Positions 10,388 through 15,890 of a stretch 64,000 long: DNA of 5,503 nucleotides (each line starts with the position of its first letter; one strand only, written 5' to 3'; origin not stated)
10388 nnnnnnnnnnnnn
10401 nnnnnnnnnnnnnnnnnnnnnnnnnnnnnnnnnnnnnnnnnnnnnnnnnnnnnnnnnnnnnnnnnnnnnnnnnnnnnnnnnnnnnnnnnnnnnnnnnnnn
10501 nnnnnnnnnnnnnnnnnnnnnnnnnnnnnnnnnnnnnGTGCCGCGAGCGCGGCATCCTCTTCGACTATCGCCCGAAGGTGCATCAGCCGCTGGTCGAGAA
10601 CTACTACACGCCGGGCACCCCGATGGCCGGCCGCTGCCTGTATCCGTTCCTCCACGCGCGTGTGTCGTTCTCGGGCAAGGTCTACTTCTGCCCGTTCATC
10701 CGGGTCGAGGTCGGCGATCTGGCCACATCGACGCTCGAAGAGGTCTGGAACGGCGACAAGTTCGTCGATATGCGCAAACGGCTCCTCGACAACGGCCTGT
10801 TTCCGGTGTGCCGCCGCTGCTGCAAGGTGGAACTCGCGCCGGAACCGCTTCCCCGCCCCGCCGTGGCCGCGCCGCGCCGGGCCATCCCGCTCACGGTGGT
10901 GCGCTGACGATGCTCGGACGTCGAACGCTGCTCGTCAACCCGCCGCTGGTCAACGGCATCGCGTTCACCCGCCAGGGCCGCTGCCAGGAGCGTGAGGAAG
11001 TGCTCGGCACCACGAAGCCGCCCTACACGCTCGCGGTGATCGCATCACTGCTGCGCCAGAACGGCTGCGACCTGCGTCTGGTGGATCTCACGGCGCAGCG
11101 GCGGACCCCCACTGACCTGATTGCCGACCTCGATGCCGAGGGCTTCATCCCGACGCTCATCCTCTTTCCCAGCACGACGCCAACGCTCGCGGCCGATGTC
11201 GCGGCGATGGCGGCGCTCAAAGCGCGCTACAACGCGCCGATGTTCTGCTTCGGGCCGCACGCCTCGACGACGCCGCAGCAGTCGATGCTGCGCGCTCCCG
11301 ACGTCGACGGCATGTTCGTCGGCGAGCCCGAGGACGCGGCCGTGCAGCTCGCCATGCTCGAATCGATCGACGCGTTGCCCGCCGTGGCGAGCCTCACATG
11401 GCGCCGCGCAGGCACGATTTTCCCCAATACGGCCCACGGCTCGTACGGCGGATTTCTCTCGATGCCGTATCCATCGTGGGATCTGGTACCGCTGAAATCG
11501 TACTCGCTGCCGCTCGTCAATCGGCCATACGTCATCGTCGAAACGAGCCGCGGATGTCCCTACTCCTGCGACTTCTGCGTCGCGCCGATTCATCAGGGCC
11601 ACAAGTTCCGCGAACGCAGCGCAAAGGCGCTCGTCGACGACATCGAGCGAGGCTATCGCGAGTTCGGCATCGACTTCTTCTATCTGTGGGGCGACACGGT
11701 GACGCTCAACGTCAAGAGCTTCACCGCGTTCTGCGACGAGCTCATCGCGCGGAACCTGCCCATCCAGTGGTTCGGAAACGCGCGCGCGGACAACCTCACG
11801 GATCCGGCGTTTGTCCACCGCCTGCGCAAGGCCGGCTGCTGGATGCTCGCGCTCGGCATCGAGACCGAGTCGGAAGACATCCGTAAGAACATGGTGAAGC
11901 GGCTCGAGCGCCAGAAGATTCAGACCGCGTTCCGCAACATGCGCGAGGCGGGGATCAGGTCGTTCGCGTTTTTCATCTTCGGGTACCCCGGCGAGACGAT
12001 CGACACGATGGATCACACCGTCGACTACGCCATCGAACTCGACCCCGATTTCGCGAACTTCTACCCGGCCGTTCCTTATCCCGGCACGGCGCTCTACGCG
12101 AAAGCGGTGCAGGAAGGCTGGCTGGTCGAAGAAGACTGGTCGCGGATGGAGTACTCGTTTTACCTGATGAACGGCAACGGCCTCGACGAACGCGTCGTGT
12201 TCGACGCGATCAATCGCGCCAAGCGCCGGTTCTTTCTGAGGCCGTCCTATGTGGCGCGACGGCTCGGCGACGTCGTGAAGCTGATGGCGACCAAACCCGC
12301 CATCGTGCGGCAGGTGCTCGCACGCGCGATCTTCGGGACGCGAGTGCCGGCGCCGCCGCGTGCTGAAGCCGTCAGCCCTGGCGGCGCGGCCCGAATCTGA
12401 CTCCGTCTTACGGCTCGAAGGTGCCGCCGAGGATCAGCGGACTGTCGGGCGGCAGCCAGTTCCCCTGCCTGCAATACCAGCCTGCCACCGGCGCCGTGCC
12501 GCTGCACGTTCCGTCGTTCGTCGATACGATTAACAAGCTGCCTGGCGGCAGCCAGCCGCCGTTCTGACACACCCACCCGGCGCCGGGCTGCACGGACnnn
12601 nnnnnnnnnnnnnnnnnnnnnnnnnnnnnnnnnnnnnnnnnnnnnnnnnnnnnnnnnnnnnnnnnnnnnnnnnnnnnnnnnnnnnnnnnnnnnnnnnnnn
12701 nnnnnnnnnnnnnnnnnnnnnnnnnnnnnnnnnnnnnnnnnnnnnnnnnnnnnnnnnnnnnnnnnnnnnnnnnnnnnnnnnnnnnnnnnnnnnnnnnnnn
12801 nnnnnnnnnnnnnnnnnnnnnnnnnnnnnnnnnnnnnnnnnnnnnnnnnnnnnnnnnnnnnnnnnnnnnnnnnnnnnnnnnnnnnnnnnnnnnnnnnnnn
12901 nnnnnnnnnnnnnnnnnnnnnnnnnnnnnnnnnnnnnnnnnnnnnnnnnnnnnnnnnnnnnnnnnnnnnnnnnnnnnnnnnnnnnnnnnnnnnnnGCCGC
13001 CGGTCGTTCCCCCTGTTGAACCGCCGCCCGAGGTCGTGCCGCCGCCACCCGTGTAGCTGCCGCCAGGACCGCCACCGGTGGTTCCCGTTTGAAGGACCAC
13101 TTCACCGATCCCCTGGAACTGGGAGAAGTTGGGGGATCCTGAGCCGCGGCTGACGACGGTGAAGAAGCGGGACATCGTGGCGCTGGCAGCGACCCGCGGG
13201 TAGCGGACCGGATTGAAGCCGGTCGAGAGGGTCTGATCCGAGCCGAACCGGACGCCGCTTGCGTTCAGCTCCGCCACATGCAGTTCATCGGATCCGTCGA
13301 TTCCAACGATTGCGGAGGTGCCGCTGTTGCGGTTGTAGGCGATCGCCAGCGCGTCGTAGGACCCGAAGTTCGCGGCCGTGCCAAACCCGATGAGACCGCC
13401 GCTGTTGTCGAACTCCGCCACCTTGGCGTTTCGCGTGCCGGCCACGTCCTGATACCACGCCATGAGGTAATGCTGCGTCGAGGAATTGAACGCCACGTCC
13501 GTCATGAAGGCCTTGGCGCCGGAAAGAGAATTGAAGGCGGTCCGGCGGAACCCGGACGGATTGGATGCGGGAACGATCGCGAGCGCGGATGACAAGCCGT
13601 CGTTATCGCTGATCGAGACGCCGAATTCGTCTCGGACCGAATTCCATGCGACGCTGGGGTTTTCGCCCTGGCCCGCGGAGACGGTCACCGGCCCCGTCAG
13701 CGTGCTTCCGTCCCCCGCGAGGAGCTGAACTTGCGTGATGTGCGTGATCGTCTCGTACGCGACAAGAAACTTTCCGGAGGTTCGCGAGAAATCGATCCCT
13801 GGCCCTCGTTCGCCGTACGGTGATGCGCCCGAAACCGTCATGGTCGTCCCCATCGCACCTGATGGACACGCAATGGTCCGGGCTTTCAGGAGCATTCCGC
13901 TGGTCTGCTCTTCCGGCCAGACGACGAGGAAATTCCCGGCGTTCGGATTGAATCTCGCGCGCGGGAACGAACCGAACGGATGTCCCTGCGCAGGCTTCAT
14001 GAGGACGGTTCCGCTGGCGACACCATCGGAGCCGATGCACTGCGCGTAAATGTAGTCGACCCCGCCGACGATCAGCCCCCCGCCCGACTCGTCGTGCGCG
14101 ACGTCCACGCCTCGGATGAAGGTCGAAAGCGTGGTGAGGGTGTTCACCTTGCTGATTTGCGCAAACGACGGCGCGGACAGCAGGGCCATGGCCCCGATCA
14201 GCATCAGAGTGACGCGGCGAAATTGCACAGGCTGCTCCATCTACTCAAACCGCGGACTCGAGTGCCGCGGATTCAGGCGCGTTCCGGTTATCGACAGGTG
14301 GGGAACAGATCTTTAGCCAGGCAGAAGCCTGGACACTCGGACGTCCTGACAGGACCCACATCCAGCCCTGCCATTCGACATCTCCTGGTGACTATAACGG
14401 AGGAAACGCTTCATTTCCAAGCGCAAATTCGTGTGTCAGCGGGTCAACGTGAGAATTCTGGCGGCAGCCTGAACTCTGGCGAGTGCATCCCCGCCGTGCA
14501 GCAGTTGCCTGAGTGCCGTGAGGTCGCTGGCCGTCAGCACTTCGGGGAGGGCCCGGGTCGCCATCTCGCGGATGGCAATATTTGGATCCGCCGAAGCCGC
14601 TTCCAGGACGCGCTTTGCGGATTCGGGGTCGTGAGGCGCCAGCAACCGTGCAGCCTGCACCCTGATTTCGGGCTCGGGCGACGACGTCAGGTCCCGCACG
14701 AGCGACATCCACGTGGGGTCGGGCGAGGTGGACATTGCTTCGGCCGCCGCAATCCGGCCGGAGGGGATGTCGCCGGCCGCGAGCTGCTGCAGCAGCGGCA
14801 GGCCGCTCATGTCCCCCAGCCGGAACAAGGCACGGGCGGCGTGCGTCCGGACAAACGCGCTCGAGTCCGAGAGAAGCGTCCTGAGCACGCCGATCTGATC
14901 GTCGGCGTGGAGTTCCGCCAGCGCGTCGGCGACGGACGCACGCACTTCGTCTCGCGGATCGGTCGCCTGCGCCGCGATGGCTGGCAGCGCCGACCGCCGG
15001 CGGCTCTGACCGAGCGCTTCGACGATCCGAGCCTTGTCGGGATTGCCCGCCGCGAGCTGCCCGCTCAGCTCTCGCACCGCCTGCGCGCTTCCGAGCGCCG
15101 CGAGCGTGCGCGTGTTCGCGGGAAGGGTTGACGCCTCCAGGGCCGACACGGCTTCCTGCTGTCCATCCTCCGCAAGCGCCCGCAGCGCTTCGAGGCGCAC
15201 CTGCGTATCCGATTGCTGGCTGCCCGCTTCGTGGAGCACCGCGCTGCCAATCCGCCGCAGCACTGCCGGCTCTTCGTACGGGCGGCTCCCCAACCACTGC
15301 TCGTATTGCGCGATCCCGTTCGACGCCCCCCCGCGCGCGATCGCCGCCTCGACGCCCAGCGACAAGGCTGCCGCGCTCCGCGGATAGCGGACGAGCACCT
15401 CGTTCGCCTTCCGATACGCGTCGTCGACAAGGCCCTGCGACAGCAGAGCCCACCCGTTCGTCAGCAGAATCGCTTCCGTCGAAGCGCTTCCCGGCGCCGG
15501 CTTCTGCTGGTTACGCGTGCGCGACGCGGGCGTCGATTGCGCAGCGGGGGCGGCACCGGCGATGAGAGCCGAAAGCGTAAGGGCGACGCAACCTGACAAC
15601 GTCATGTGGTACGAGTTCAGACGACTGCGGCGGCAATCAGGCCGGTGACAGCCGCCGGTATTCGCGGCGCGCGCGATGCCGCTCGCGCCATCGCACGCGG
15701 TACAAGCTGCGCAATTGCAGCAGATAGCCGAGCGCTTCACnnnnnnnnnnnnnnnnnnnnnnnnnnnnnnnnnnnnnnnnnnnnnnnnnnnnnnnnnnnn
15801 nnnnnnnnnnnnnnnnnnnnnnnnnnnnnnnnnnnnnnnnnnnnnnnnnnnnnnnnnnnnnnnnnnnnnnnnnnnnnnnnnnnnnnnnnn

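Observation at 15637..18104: Divergent Ppm1/Dpm1-like synthase and GT39/PMT-like transferase: a candidate periplasmic protein O-glycosylation core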

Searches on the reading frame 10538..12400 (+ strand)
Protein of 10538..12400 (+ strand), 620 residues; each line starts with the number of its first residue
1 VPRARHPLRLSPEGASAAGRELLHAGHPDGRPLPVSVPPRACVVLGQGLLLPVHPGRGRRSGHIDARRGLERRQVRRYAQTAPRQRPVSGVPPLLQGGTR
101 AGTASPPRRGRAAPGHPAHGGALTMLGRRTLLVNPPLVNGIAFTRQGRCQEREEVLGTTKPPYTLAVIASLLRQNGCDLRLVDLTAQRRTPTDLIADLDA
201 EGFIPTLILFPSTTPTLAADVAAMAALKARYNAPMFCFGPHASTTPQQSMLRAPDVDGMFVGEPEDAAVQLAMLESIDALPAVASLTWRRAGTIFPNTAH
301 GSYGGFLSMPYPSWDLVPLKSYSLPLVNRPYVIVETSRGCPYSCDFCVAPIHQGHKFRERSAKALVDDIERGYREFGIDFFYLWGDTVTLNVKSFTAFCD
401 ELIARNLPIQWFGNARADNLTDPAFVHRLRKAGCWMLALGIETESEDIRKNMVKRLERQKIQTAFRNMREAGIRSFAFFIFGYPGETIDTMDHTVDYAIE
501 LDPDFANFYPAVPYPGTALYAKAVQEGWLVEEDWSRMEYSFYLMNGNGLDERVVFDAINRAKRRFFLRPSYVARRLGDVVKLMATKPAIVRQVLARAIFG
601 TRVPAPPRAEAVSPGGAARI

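Call 3: search_protein_families(library=pfam, proteins=[window:10538-12400:+], max_evalue=0.01)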
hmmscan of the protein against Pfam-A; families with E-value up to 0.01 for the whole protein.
window:10538-12400:+ (620 aa): 2 families
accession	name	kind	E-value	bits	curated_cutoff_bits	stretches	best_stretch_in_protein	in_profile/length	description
PF04055.27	Radical_SAM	-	6.2e-20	72.5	29.5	1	334-497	1-165/166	Radical SAM superfamily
PF02310.24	B12-binding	-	4.8e-07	30.1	32.1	1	159-271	11-120/121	B12 binding domain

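Call 4: search_protein_families(library=ncbifam, proteins=[window:10538-12400:+], max_evalue=0.01)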
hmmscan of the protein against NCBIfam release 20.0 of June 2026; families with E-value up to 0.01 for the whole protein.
window:10538-12400:+ (620 aa): 32 families (the best 25 are shown)
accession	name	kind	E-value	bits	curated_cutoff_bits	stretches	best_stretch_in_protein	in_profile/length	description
TIGR02026.1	BchE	equivalog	1.4e-51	175.9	481.35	1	159-569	19-431/497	magnesium-protoporphyrin IX monomethyl ester anaerobic oxidative cyclase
TIGR03471.1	HpnJ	equivalog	1.6e-51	175.6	577.6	1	129-581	2-448/472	hopanoid biosynthesis associated radical SAM protein HpnJ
NF050148.1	rSAM_ApyD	equivalog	1.1e-36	126.4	750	1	219-573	91-437/645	RiPP biosynthesis radical SAM protein ApyD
NF033070.1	rSAM_AprD4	equivalog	1.1e-32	113.6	500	1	160-532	40-399/456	AprD4 family radical SAM diol-dehydratase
TIGR04479.1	bcpD_PhpK_rSAM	subfamily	1.4e-31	109.4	600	1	331-505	241-413/504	PhpK family radical SAM P-methyltransferase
TIGR04385.1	B12_rSAM_cofa1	equivalog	1.3e-28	100.4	450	1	234-495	101-358/438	B12 lower ligand biosynthesis radical SAM protein BzaD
TIGR04072.2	rSAM_ladder_B12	equivalog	5.5e-28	97.8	360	1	223-559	89-405/443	lipid biosynthesis B12-binding/radical SAM protein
TIGR04295.1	B12_rSAM_oligo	hypoth_equivalog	2.7e-21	75.8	400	1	162-457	25-317/422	TIGR04295 family B12-binding domain-containing radical SAM protein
TIGR04014.1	B12_SAM_MJ_0865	equivalog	1.4e-20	73.5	360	1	212-524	48-359/434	methyl-coenzyme M reductase glutamine C-methyltransferase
NF038361.1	rSAM_Sden_1168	equivalog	2.8e-20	72.4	575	1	285-531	229-481/560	Sden_1168 family B12-binding radical SAM P-methyltransferase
TIGR04367.1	HpnR_B12_rSAM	equivalog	2.1e-18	66.1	650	1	162-522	22-372/490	hopanoid C-3 methylase HpnR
TIGR04013.1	B12_SAM_MJ_1487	hypoth_equivalog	3.8e-17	62.2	251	2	206-369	45-189/382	TIGR04013 family B12-binding domain/radical SAM domain-containing protein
TIGR03975.1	rSAM_ocin_1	subfamily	8.9e-16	57.5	281.85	1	207-489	131-418/606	RiPP maturation radical SAM C-methyltransferase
NF045585.1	rSAM_slr0320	equivalog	1.4e-13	50.3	775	1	331-506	235-414/511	photosystem II high light acclimation radical SAM protein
NF040546.1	rSAM_CUAEP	equivalog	1.6e-12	46.9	500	1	160-492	11-332/468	CUAEP/CCAEP-tail radical SAM (seleno)protein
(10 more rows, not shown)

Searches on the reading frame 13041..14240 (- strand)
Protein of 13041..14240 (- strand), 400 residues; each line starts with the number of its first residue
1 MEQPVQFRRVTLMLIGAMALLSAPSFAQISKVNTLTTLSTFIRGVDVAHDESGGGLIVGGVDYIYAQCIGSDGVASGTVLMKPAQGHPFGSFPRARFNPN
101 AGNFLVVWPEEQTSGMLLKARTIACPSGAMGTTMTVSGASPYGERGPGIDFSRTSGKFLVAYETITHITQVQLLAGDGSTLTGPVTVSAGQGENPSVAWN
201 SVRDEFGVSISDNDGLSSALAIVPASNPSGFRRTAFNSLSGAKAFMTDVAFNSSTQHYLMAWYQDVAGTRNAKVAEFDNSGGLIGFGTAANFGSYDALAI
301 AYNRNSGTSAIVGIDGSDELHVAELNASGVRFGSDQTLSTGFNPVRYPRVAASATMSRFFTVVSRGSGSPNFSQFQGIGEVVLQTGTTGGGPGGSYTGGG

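Call 44: find_homologous_proteins(query=window:13041-14240:-, max_evalue=0.001)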
Query window:13041-14240:- (400 aa): 21 proteins with E <= 0.001 among 8000 candidates.
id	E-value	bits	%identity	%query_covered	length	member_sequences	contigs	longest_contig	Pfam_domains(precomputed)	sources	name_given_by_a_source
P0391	2.9e-241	818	94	95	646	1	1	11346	-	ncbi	-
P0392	5.3e-236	801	94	93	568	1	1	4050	-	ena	-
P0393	6.0e-221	751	84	96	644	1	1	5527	-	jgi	jgi:hypothetical protein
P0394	2.8e-220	749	84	96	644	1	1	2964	-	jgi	jgi:hypothetical protein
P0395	3.3e-207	706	79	96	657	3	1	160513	-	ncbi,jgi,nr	ncbi:MAG TPA: hypothetical protein VL484_00940 [Vicinamibacterales bacterium]|nr:hypothetical protei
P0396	9.0e-130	451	56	99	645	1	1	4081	-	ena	-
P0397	2.4e-122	427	55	91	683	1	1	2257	-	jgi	jgi:hypothetical protein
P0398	4.0e-119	416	70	65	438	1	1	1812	-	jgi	jgi:hypothetical protein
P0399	3.6e-117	410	51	99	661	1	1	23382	-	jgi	jgi:hypothetical protein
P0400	5.1e-61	225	41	91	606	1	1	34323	-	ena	-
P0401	4.4e-55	205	40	92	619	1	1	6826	-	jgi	jgi:hypothetical protein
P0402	8.9e-54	201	38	92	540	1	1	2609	-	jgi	jgi:hypothetical protein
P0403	1.7e-52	197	37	93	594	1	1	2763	-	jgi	jgi:hypothetical protein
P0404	2.0e-52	197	38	86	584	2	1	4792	-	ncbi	-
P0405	6.6e-51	192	38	92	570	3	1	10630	-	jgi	jgi:hypothetical protein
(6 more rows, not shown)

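Call 51: predict_structure(alignment_id=A2)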
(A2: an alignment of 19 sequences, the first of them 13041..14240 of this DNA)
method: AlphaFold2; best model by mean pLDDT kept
length: 400 residues; sequences in the alignment: 19
mean_pLDDT: 86.0   pTM: 0.87
mean pLDDT of the five models: 86.0, 85.9, 84.5, 84.1, 83.5
residues with pLDDT >= 90: 226; 70-90: 126; 50-70: 19; < 50: 29
segments of 3 or more residues with pLDDT < 50: 1-26, 398-400
pLDDT, mean of each block of 10 residues (from residue 1): 37 44 55 86 92 93 92 86 78 96 96 91 94 95 91 98 95 98 96 94 96 84 97 83 89 93 88 92 89 88 92 91 90 86 91 92 81 78 82 53
secondary structure, 60 per line:
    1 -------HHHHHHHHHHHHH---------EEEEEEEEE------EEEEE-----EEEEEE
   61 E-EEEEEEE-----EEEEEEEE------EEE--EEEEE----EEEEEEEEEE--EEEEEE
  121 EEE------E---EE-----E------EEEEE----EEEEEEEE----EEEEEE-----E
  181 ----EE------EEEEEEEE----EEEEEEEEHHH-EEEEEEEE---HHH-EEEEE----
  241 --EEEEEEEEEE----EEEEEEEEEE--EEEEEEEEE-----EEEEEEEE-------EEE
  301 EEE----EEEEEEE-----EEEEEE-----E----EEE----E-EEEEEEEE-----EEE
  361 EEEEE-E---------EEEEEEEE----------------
elements in order: H8-20 E30-38 E45-49 E55-61 E63-69 E75-82 E89-91 E94-98 E103-112 E115-123 E148-152 E157-164 E169-174 E193-200 E205-212 E217-224 E232-236 E243-252 E257-266 E269-277 E283-290 E298-303 E308-314 E320-325 E336-338 E345-352 E358-365 E377-384

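Call 54: fold_search(model_id=the predicted structure, library=pdb)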
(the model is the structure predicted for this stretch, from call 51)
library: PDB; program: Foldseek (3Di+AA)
matches with E <= 10: 1470; with E <= 0.001: 960
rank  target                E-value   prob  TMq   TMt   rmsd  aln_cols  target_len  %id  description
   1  5mxf                  1.0e-09  1.00  0.61  0.69   5.3       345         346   16  Photorhabdus asymbiotica lectin (PHL) in complex with alpha-methyl fucoside (released 2017-08-09)
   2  3vh0_A                1.6e-09  1.00  0.61  0.74   4.7       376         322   11  Crystal structure of E. coli YncE complexed with DNA (released 2011-11-16)
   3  7mq8_LU               2.4e-09  1.00  0.58  0.53   7.3       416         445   10  Cryo-EM structure of the human SSU processome, state pre-A1 (released 2021-09-22)
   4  5mxg_A                2.5e-09  1.00  0.58  0.66   7.8       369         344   15  Photorhabdus asymbiotica lectin (PHL) in complex with blood group H trisaccharide (released 2017-08-09)
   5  3vgz_A                4.9e-09  1.00  0.60  0.72   4.9       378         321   10  Crystal structure of E. coli YncE (released 2011-11-16)
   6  8q83_D                6.0e-09  1.00  0.60  0.68   7.4       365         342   13  Photorhabdus laumondii lectin PLL5 in complex with alpha-methyl-fucoside (released 2025-03-05)
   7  3vgz_C                8.0e-09  1.00  0.61  0.74   4.6       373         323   11  Crystal structure of E. coli YncE (released 2011-11-16)
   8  8qca_C                1.0e-08  1.00  0.53  0.55   6.3       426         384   10  CryoEM structure of a S. Cerevisiae Ski2387 complex in the closed state bound to RNA (released 2023-11-15)
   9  8auv_Q                1.1e-08  1.00  0.54  0.67   5.6       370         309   10  Cryo-EM structure of the plant 40S subunit (released 2023-06-07)
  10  6t4q_Sg               1.1e-08  1.00  0.54  0.67   5.6       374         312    9  Structure of yeast 80S ribosome stalled on the CGA-CCG inhibitory codon combination. (released 2019-12-25)
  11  8q82_A                1.4e-08  1.00  0.63  0.74   4.9       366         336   15  Photorhabdus laumondii lectin PLL4 in complex with alpha-methyl-fucoside (released 2025-03-05)
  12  7ron                  1.4e-08  1.00  0.66  0.43   4.7       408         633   10  Crystal structure of the Friedel-Crafts alkylating enzyme CylK from Cylindospermum licheniforme (released 2022-03-23)
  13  6bk8_D                2.3e-08  1.00  0.55  0.60   7.8       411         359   11  S. cerevisiae spliceosomal post-catalytic P complex (released 2018-02-21)
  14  5ndw_sR               2.6e-08  1.00  0.51  0.62   6.4       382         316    9  Crystal structure of aminoglycoside TC007 bound to the yeast 80S ribosome (released 2017-12-13)
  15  3rfh_D                2.6e-08  1.00  0.47  0.58   8.6       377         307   12  Crystal structure of the yeast RACK1 dimer in space group P21 (released 2011-07-06)
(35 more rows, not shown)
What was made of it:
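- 12408..14240 (-): Exported 610-aa protein. It has a 7-bladed beta-propeller, then five to six Cys-hairpin repeats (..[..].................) joined by Thr/Gly/Ser linkers. It is an accessory neighbour. AF2 pLDDT 86, with the nearest folds being Photorhabdus fucose lectins and YncE (calls 51, 54).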

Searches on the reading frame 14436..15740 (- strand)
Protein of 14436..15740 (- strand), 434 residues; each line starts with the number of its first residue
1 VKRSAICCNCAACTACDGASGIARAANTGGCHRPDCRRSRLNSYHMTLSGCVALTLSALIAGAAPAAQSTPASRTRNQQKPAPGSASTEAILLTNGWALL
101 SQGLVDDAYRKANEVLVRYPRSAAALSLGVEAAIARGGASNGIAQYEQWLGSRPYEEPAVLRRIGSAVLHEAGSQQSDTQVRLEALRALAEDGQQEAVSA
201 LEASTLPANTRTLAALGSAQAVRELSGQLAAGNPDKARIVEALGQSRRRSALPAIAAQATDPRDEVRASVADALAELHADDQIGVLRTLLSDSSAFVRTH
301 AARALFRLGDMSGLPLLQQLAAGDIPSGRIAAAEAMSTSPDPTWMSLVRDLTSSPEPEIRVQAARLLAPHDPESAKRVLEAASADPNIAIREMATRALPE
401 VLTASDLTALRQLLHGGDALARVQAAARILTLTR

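Call 3: search_protein_families(library=pfam, proteins=[window:14436-15740:-], max_evalue=0.01)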
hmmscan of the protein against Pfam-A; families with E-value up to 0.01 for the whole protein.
window:14436-15740:- (434 aa): 4 families
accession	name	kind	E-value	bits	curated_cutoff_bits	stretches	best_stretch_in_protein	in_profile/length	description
PF13646.12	HEAT_2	-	1e-21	77.4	27.7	3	253-336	2-87/88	HEAT repeats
PF02985.28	HEAT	-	3.5e-10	39.6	23.5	0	252-277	2-27/31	HEAT repeat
PF13513.12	HEAT_EZ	-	0.00025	22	27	0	250-277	28-55/55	HEAT-like repeat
PF25151.1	TPR_Trm732_C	-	0.0085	16.4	27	0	377-409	100-132/159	Trm732, C-terminal TPR repeats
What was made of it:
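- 14436..15605 (-): Exported HEAT-repeat protein, an accessory neighbour. HEAT_2, E=1e-21 (call 3).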

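Call 4: search_protein_families(library=ncbifam, proteins=[window:14436-15740:-], max_evalue=0.01)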
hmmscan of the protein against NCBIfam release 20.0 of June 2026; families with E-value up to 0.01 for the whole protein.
window:14436-15740:- (434 aa): 4 families
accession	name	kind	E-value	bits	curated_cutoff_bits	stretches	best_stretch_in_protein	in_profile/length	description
NF045915.1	PhycobilmeDegNblB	equivalog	6e-09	35.8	300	1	212-301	122-212/214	phycobilisome degradation protein NblB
NF010374.0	PRK13800.1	equivalog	2.6e-07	29.3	1196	2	250-312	743-807/898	fumarate reductase/succinate dehydrogenase flavoprotein subunit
TIGR02270.1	TIGR02270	subfamily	1.1e-05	24.7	206.8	1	211-388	77-255/410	TIGR02270 family protein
NF058502.1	phyc_lyase_CpcE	equivalog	0.00029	20.4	330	1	144-327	19-195/260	C-phycocyanin alpha-cysteine-84 phycocyanobilin lyase subunit CpcE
